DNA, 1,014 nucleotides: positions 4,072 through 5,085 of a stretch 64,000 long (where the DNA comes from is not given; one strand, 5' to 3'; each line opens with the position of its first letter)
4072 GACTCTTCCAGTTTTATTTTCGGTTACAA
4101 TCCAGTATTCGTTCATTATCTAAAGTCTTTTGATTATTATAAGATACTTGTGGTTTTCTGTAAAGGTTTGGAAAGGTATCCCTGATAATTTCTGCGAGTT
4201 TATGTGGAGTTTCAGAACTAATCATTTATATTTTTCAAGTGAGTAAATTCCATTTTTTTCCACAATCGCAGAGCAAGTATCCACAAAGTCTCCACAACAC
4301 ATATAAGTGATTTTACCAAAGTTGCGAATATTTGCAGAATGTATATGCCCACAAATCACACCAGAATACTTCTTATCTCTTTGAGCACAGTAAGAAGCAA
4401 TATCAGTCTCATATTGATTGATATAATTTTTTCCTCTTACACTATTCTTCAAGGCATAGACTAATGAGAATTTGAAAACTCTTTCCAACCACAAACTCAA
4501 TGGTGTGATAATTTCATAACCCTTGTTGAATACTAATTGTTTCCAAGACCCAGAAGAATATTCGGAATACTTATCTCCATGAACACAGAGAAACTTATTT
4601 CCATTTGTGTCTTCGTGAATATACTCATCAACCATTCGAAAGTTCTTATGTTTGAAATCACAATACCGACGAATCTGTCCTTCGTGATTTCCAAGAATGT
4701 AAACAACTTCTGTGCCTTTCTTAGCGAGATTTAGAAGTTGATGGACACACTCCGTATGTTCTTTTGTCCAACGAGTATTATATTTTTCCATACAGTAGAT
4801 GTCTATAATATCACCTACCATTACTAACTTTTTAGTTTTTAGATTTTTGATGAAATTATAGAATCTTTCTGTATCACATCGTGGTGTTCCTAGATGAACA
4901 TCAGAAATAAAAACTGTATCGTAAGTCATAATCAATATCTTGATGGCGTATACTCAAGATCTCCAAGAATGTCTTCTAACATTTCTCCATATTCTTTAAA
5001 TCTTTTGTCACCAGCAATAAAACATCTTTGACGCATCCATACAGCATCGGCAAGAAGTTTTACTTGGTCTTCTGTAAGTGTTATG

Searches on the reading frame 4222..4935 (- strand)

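Call 49: search_protein_families(library=pfam, proteins=[window:4222-4935:-], max_evalue=0.1)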
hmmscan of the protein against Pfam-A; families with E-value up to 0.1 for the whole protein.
window:4222-4935:- (237 aa): 3 families
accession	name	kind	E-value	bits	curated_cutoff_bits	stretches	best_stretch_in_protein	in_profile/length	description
PF00149.33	Metallophos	-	6e-13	50.1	21.5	1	8-200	4-190/191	Calcineurin-like phosphoesterase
PF12850.12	Metallophos_2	-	3.5e-08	34.1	27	2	8-125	4-94/154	Calcineurin-like phosphoesterase superfamily domain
PF20836.2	HAO_bd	-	0.014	15.9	25.3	1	178-219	10-47/57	Hypothetical protein NE1300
